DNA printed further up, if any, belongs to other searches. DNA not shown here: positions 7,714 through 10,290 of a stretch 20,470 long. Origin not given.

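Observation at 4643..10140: Lysine-catabolic lat-pcd pair coupled to a fused alpha/beta TPP-dependent E1 dehydrogenase under an XRE regulator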

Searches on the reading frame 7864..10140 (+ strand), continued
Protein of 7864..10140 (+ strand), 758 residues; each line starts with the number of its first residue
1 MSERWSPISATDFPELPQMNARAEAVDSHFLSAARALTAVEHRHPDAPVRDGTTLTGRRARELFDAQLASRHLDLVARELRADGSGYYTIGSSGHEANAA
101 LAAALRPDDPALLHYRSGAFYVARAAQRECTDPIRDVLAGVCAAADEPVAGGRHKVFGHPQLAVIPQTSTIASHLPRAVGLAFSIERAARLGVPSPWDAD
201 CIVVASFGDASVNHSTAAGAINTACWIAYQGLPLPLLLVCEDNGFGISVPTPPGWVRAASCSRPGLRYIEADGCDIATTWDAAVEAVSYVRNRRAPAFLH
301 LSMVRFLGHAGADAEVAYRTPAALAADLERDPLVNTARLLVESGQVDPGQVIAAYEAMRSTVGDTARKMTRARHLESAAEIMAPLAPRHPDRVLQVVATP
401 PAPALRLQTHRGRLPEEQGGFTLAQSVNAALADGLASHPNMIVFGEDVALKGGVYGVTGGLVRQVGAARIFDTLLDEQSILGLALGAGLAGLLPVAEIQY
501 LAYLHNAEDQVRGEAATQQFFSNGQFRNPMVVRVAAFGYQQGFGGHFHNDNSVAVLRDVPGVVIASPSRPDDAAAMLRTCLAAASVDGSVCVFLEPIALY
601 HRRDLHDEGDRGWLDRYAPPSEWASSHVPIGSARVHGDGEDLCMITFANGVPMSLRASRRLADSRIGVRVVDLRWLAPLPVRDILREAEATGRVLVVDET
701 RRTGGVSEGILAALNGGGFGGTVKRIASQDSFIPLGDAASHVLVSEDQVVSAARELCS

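Call 31: search_protein_families(library=ncbifam, proteins=[L051:10178-11347:+, L034:5081-6232:-, L055:3930-5072:-, L034:3042-3968:+, L049:8792-9232:-, L067:10224-11426:+, L066:11406-12209:+, L070:7065-7985:+, L048:15455-16819:-, L031:15842-17350:-], max_evalue=0.00001)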
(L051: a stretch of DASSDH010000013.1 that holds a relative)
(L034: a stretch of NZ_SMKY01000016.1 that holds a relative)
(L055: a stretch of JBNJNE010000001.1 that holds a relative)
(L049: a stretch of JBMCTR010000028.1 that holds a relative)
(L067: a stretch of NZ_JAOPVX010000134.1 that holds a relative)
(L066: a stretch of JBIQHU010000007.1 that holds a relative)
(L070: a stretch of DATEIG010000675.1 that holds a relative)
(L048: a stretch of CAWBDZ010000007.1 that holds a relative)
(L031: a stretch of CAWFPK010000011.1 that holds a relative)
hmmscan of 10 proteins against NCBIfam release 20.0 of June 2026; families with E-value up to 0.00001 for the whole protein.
L051:10178-11347:+ (389 aa): 17 families
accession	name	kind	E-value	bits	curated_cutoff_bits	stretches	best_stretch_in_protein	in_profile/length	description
NF052270.1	Staph_DH_FadE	equivalog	1.4e-67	228.1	600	1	10-387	15-399/400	acyl-CoA dehydrogenase FadE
NF042972.1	AcrlCoAredClosAcrC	equivalog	1.2e-65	221.6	640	1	13-381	2-376/378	acryloyl-CoA reductase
NF045552.1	GlutCoADH_Des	equivalog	4.7e-56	190.6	470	1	14-378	3-376/387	glutaryl-CoA dehydrogenase Acd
NF058590.1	AcCoDHFadEBacil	equivalog_domain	1.9e-53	181.9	600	1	16-295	21-305/586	acyl-CoA dehydrogenase FadE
NF043006.1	CyhCrbnylCoADH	equivalog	8.5e-46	156.6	650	1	18-382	6-376/380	cyclohexane-1-carbonyl-CoA dehydrogenase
NF042439.1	SulpropCoADesulf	equivalog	2.3e-43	148.4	600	1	25-381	2-370/379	3-sulfinopropanoyl-CoA desulfinase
NF045652.1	ProlPCPDhRedW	equivalog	3e-43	148.1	650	1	20-350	4-343/376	L-prolyl-[peptidyl-carrier protein] dehydrogenase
NF053553.1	prodigi_MBC_PigA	equivalog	9.9e-39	133.5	500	1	13-380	2-378/381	prodigiosin MBC biosynthesis dehydrogenase PigA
TIGR03207.1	cyc_hxne_CoA_dh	equivalog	4.8e-34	117.7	575.35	1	16-377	1-367/372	cyclohexanecarboxyl-CoA dehydrogenase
NF008997.0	PRK12341.1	equivalog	1.7e-25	89.9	537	1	13-380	2-375/382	acyl-CoA dehydrogenase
NF002885.1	PRK03354.1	equivalog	3.8e-23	82.1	540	1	14-380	3-372/378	crotonobetainyl-CoA dehydrogenase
TIGR03203.1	pimD_small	equivalog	2e-19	69.9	652.7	1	59-379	49-374/378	pimeloyl-CoA dehydrogenase small subunit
TIGR03204.1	pimC_large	equivalog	1.6e-14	53.6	623.85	1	68-184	62-176/395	pimeloyl-CoA dehydrogenase large subunit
NF007000.1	PRK09463.1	subfamily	6.5e-12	44.6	600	1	60-174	86-210/726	acyl-CoA dehydrogenase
NF009586.0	PRK13026.1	subfamily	2.2e-10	39.5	608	1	108-155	171-223/777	acyl-CoA dehydrogenase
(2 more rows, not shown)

L034:5081-6232:- (383 aa): 28 families (the best 25 are shown)
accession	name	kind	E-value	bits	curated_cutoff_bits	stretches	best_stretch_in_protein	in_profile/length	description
NF008425.0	PRK11259.1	equivalog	3.5e-40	138.1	257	1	6-372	4-376/377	N-methyl-L-tryptophan oxidase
TIGR02352.1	thiamin_ThiO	equivalog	2.2e-38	132.3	250.8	1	9-354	1-347/351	glycine oxidase ThiO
TIGR01373.1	soxB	subfamily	1.9e-33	115.9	529.45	1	7-371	31-399/407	sarcosine oxidase subunit beta family protein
TIGR01377.1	soxA_mon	subfamily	2.3e-28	99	479.65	1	8-372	2-376/381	amino oxidase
NF001933.0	PRK00711.1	subfamily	1.4e-23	83.7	383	1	62-373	108-418/429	D-amino acid dehydrogenase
TIGR03377.1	glycerol3P_GlpA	equivalog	1.4e-22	80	552.8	1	8-227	1-222/530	anaerobic glycerol-3-phosphate dehydrogenase subunit GlpA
TIGR03364.1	HpnW_proposed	hypoth_equivalog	9.3e-20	71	285.1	1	8-207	2-195/365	TIGR03364 family FAD-dependent oxidoreductase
NF050086.1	pipecolate_AmaA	exception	2.5e-18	65.9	600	1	2-210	21-238/425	L-pipecolate oxidase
NF008313.0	PRK11101.1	equivalog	3.7e-16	58.8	425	1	4-224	6-228/548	anaerobic glycerol-3-phosphate dehydrogenase subunit A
NF002480.1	PRK01747.1-1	equivalog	3.7e-15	55.4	540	1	5-325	247-567/645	bifunctional tRNA (5-methylaminomethyl-2-thiouridine)(34)-methyltransferase MnmC2/FAD-dependent 5-carboxymethylaminomethyl-2-thiouridine(34)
TIGR03197.1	MnmC_Cterm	equivalog_domain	5.2e-12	45.5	174.2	1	8-322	1-315/400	FAD-dependent 5-carboxymethylaminomethyl-2-thiouridine(34) oxidoreductase MnmC1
NF008726.1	PRK11728.1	equivalog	5.9e-12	45.1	299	1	8-220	2-213/389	L-2-hydroxyglutarate oxidase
NF009074.0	PRK12409.1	equivalog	1.1e-11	44.5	494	1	68-225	113-274/410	D-amino acid dehydrogenase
TIGR03329.1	Phn_aa_oxid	hypoth_equivalog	6.2e-11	41.7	632.8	1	3-356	21-393/460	putative aminophosphonate oxidoreductase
NF040813.1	pro_dh_Thprot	equivalog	3.6e-09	36.2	600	0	9-54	2-44/362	D-proline dehydrogenase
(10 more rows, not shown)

L055:3930-5072:- (380 aa): 7 families
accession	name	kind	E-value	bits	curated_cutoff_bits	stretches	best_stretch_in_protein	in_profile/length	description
NF041398.1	GluDhGdhB_Halo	equivalog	2.9e-62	210.9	620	1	32-378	57-409/410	glutamate dehydrogenase GdhB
NF040817.1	GdhA_Arch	equivalog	1.9e-54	185.5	750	1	28-377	56-416/419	glutamate dehydrogenase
NF006929.0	PRK09414.1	equivalog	4.2e-35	121.6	536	1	27-355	78-420/445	NADP-specific glutamate dehydrogenase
NF035922.1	Trp_DH_ScyB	equivalog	8.5e-32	110.5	600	1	9-374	7-345/346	tryptophan dehydrogenase ScyB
NF010633.0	PRK14030.1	subfamily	2.7e-26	92.6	743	1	28-318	75-383/445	glutamate dehydrogenase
NF010634.0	PRK14031.1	equivalog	1.2e-24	86.6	822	1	28-318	75-382/444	NADP-specific glutamate dehydrogenase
NF004912.0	PRK06270.1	equivalog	7.7e-06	25.5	373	0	174-273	4-115/343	homoserine dehydrogenase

L034:3042-3968:+ (308 aa): 48 families (the best 25 are shown)
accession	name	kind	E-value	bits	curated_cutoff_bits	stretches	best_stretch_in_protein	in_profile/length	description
NF053705.1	TransRegGltCGpos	equivalog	3.2e-39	134.9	350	1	10-274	9-271/300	glutamate biosynthesis transcriptional regulator GltC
NF045775.1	acetoin_reg_AlsR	exception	8.3e-36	123.9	430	1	12-248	11-244/290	acetoin biosynthesis transcriptional regulator AlsR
NF008416.0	PRK11242.1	equivalog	4.5e-31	108.3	277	1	6-280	5-275/300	transcriptional regulator CynR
NF047520.1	trans_act_CidR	equivalog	8.2e-31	107.3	415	1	6-249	5-243/292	cidABC operon transcriptional activator CidR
NF007439.0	PRK09986.1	equivalog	2.7e-29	102.5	290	1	18-280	23-284/296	LysR family transcriptional regulator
NF045990.1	TransRegCbbRRhodb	equivalog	4.5e-27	94.9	450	1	7-246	11-247/304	LysR family regulator CbbR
NF007385.0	PRK09906.1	equivalog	2e-26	92.8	356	1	13-249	12-244/296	DNA-binding transcriptional regulator HcaR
NF008361.0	PRK11151.1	equivalog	6.1e-26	91.4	329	1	21-277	20-274/305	DNA-binding transcriptional regulator OxyR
TIGR02424.1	TF_pcaQ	equivalog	2.7e-24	85.6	303.8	1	6-198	7-196/300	pca operon transcription factor PcaQ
TIGR03339.1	phn_lysR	subfamily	3e-24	85.8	341.1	1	10-270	5-257/279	aminoethylphosphonate catabolism associated LysR family transcriptional regulator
NF040786.1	LysR_Sec_metab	equivalog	5e-23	81.5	250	1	11-248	10-247/298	selenium metabolism-associated LysR family transcriptional regulator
NF008239.0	PRK11013.1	equivalog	2.2e-22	79.5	288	1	2-268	4-267/309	LysR family transcriptional regulator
NF050018.1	StrsTransRegOxyRFcella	equivalog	5.4e-20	72.1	500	1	12-278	11-271/289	oxidative stress transcriptional regulator OxyR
NF052633.1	LysR_TF_PsrA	exception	7e-19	67.9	540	1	9-285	12-285/297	L-proline-binding transcription factor PsrA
NF009327.0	PRK12684.1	subfamily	2e-18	66.6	402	1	7-249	6-246/313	CysB family HTH-type transcriptional regulator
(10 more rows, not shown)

L049:8792-9232:- (146 aa): 8 families
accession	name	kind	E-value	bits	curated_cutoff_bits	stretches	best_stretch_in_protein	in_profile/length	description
NF008370.0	PRK11169.1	equivalog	2.2e-20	73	233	1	2-135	13-150/164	leucine-responsive transcriptional regulator Lrp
NF053758.1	ChrTpTrnRegChrS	equivalog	1.2e-18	67.4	250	1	1-140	12-151/158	chromate efflux transcriptional regulator ChrS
NF040947.1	trans_reg_LysM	equivalog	8.8e-18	64.4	180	1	1-135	1-133/136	HTH-type transcriptional regulator LysM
NF041396.1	TranRegLrp_Halo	equivalog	4.3e-17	62.4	190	1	2-140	4-142/149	HTH-type transcriptional regulator Lrp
NF040820.1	trans_reg_LrpA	equivalog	3.3e-15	56.2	250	1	2-123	3-123/141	HTH-type transcriptional regulator LrpA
NF008384.0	PRK11179.1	equivalog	3.5e-13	49.7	227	1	2-138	8-146/153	transcriptional regulator AsnC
NF041395.1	TranRegLrpA1_Halo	equivalog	2.1e-10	40.7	250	1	4-127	6-129/142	HTH-type transcriptional regulator LrpA1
NF040707.3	Siroheme_Dcarb_AhbB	equivalog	1.2e-06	28.2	125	1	18-95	14-90/146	siroheme decarboxylase subunit beta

L067:10224-11426:+ (400 aa): 7 families
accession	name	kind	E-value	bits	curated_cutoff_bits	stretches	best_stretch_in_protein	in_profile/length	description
TIGR04253.1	mesacon_CoA_iso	equivalog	2e-117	392.6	725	1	2-391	4-401/403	2-methylfumaryl-CoA isomerase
NF052585.1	SucGlutTfsCaiB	equivalog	1.7e-33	115.8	750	1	1-372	8-387/394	succinate--glutarate CoA-transferase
NF003809.0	PRK05398.1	subfamily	2.3e-31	108.8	442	2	2-192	6-205/416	formyl-CoA transferase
TIGR03253.1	oxalate_frc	equivalog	7.3e-27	94.1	504.2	2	2-191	5-203/416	formyl-CoA transferase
NF041294.1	Scnl_mescCoAtase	equivalog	4.1e-26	92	700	1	3-341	6-349/381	succinyl-CoA:mesaconate CoA-transferase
NF008511.0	PRK11430.1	equivalog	1.5e-16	60.6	522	1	3-360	12-364/381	CoA:oxalate CoA-transferase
NF002914.1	PRK03525.1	equivalog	1.4e-07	30.8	413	1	2-391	11-398/400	L-carnitine CoA-transferase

L066:11406-12209:+ (267 aa): 2 families
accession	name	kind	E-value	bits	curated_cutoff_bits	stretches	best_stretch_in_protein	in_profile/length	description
TIGR00189.1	tesB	equivalog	2.6e-49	168.2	292.85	2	157-263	176-281/282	acyl-CoA thioesterase II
NF007817.0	PRK10526.1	equivalog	7.8e-38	130.5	481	2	152-265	171-284/286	acyl-CoA thioesterase II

L070:7065-7985:+ (306 aa): 4 families
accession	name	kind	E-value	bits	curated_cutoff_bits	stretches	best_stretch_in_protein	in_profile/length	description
TIGR01229.1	rocF_arginase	equivalog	3.7e-16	59.3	227.6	1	6-262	2-257/300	arginase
TIGR01230.1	agmatinase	equivalog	1.4e-08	34.7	174.3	0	70-125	77-132/275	agmatinase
TIGR01227.1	hutG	equivalog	2.2e-08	33.7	229.15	1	69-293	94-300/307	formimidoylglutamase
NF002564.0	PRK02190.1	subfamily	4.4e-08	32.6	302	0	65-128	95-158/307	agmatinase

L048:15455-16819:- (454 aa): 69 families (the best 25 are shown)
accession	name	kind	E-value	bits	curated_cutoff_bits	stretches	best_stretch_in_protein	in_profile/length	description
NF004718.0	PRK06062.1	subfamily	2.7e-230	764.6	472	1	14-451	14-452/454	hypothetical protein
NF005102.0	PRK06541.1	equivalog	3.7e-92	309.2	574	1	33-393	29-398/460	aspartate aminotransferase family protein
NF005683.0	PRK07481.1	subfamily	7.6e-91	305.3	575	1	30-446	20-448/453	hypothetical protein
NF004426.0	PRK05769.1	equivalog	5.6e-85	285.8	552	1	16-445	17-437/441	acetyl ornithine aminotransferase family protein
NF005993.0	PRK08117.1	subfamily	9.2e-85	284.8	574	1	33-446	20-428/433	aspartate aminotransferase family protein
NF005447.0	PRK07036.1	equivalog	1.6e-83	281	618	1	17-446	11-453/468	aminotransferase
NF005682.0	PRK07480.1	subfamily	1.6e-82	277.6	510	1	16-445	10-449/459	aminotransferase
NF005812.0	PRK07678.1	subfamily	5.1e-80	269.3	488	1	17-445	8-447/451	aminotransferase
NF005685.0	PRK07483.1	equivalog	5.6e-80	269.3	485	1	26-413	3-395/444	aspartate aminotransferase family protein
NF006228.0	PRK08360.1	equivalog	1.3e-77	261.3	608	1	29-445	14-424/443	aspartate aminotransferase family protein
NF004767.0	PRK06105.1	subfamily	5.8e-77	259.2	517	1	21-445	10-447/460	aminotransferase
NF049939.1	HyAminethphonNHLyPbfA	equivalog_domain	4.3e-72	242.9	525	1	42-445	47-439/442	(R)-1-hydroxy-2-aminoethylphosphonate ammonia-lyase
NF005684.0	PRK07482.1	subfamily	1.8e-71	241.1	687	1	17-444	6-451/464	hypothetical protein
NF005375.0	PRK06917.1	equivalog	2.2e-69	234.3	535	1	42-445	18-436/448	aspartate aminotransferase family protein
NF002874.0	PRK03244.1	equivalog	9.5e-69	232.1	457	1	40-445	27-392/399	acetylornithine transaminase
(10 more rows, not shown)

L031:15842-17350:- (502 aa): 44 families (the best 25 are shown)
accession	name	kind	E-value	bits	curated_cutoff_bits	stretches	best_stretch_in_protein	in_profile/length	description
TIGR01722.1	MMSDH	subfamily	8.2e-220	730.4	448.5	1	5-486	1-477/477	CoA-acylating methylmalonate-semialdehyde dehydrogenase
NF052305.1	DioxValDhHalo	equivalog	2.3e-98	330.2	750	1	1-484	1-481/483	2,5-dioxovalerate dehydrogenase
TIGR01804.1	BADH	equivalog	6.6e-94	315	668.6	1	25-465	14-454/467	betaine-aldehyde dehydrogenase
TIGR02299.1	HpaE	equivalog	8.3e-93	311.6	638.35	1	7-483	3-475/488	5-carboxymethyl-2-hydroxymuconate semialdehyde dehydrogenase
NF010000.0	PRK13473.1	subfamily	3.2e-91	306.3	615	1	8-480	6-468/475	aminobutyraldehyde dehydrogenase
NF009725.0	PRK13252.1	equivalog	7.6e-91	304.9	593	1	5-483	7-478/488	betaine-aldehyde dehydrogenase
NF042993.1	AlphKGSA_gudD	equivalog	1.5e-90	304.3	770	1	5-483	4-479/481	alpha-ketoglutaric semialdehyde dehydrogenase GucD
TIGR01780.1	SSADH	subfamily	1.1e-82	278.4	646.35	1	28-476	1-444/448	succinate-semialdehyde dehydrogenase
NF006916.0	PRK09407.1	equivalog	1.9e-82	277.6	521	1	24-484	34-492/526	succinic semialdehyde dehydrogenase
NF002852.0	PRK03137.1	subfamily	2.4e-82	277.4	648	1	29-485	55-513/514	L-glutamate gamma-semialdehyde dehydrogenase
NF045735.1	PaDhStyDPseudo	equivalog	2.8e-80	270.3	850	1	27-482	21-479/483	phenylacetaldehyde dehydrogenase StyD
NF006915.0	PRK09406.1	equivalog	2e-76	257.7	730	1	29-464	6-438/457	NADP-dependent succinic semialdehyde dehydrogenase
TIGR03216.1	OH_muco_semi_DH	equivalog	6e-76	256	693.25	1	28-482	18-477/481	2-hydroxymuconic semialdehyde dehydrogenase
TIGR01237.1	D1pyr5carbox2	equivalog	7.1e-76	256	659.65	1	30-486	52-511/511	L-glutamate gamma-semialdehyde dehydrogenase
NF007352.0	PRK09847.1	equivalog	9.9e-74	248.6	850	1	27-463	38-472/495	aldehyde dehydrogenase PuuC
NF050084.1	pip_6_carb_DH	equivalog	2.1e-71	241.2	730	1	29-482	2-458/475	L-piperidine-6-carboxylate dehydrogenase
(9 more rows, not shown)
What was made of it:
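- Four have a GluDH-family enzyme (call 31). In Mycobacterium it sits between an arginase-fold gene and a CoA-transferase/TesB pair (call 31). Mycobacterium loci have a family III CoA-transferase and a TesB-type thioesterase directly downstream (call 31).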

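Call 32: find_encoding_contigs(protein=P0002, flank=8000, max_places=2)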
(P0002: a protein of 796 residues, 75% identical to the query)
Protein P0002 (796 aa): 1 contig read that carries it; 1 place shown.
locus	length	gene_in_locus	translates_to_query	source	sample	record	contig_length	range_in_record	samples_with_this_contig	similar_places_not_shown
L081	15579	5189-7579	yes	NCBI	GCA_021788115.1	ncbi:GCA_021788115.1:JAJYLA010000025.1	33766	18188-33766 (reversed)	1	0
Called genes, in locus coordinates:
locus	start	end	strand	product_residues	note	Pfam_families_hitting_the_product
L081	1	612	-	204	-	?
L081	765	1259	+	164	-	PF01957:NfeD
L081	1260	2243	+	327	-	PF01145:Band_7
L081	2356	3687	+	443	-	PF00202:Aminotran_3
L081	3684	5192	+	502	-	PF00171:Aldedh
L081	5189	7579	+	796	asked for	PF00676:E1_dh, PF02779:Transket_pyr, PF02780:Transketolase_C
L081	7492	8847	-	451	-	-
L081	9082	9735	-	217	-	PF01381:HTH_3, PF12844:HTH_19 (weak), PF13560:HTH_31, PF07883:Cupin_2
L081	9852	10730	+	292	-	PF00892:EamA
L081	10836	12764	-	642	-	-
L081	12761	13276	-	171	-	PF01047:MarR, PF12802:MarR_2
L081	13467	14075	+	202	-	PF13189:Cytidylate_kin2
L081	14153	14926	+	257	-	PF11716:MDMPI_N, PF12867:DinB_2, PF07398:MDMPI_C (weak)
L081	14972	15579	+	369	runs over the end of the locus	PF11258:DUF3048, PF17479:DUF3048_C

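Call 33: find_encoding_contigs(protein=P0007, flank=8000, max_places=2)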
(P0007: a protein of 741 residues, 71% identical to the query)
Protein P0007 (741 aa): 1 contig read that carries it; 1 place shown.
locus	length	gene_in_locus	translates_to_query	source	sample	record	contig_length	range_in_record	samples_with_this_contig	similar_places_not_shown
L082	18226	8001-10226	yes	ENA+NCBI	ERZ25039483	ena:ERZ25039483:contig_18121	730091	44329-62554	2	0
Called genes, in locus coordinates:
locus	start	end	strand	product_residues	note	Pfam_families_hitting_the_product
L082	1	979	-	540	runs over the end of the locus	PF00384:Molybdopterin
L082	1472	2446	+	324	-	PF07690:MFS_1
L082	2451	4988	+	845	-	-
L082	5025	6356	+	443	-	PF00202:Aminotran_3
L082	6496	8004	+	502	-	PF00171:Aldedh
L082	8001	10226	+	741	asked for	PF00676:E1_dh, PF02779:Transket_pyr, PF02780:Transketolase_C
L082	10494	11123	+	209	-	PF00578:AhpC-TSA, PF08534:Redoxin, PF10417:1-cysPrx_C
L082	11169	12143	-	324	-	PF13581:HATPase_c_2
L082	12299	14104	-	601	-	PF00743:FMO-like, PF01266:DAO (faint), PF07992:Pyr_redox_2, PF13450:NAD_binding_8, PF13738:Pyr_redox_3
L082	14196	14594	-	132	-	PF13622:4HBT_3 (weak), PF03061:4HBT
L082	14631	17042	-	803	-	PF00690:Cation_ATPase_N, PF00122:E1-E2_ATPase, PF00702:Hydrolase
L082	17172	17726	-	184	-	PF04264:YceI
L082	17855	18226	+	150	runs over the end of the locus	PF01047:MarR (weak)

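Call 34: find_encoding_contigs(protein=P0004, flank=8000, max_places=2)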
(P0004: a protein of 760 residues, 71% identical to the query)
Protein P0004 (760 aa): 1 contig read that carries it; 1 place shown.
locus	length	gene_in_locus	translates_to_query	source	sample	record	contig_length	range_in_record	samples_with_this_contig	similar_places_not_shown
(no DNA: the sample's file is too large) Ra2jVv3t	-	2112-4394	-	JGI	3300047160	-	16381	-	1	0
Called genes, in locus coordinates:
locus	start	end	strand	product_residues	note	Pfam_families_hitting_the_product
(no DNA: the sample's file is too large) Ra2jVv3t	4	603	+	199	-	PF00202:Aminotran_3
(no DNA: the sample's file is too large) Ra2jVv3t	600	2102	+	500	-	PF00171:Aldedh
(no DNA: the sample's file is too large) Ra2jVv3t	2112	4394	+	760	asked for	PF00676:E1_dh, PF02779:Transket_pyr, PF02780:Transketolase_C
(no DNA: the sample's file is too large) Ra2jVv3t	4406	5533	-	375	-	PF04909:Amidohydro_2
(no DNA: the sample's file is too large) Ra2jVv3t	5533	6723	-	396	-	PF00120:Gln-synt_C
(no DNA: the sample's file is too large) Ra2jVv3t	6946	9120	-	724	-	PF00141:peroxidase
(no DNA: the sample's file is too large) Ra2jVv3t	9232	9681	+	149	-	PF01475:FUR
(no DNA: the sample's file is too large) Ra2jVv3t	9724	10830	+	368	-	PF01408:GFO_IDH_MocA, PF02894:GFO_IDH_MocA_C, PF22725:GFO_IDH_MocA_C3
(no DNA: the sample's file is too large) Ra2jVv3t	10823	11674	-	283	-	PF01261:AP_endonuc_2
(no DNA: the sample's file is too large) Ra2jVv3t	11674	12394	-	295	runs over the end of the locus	PF02826:2-Hacid_dh_C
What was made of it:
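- Checked: The same 4-nt overlap is called in relatives L081 and P0004 (calls 32, 34).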
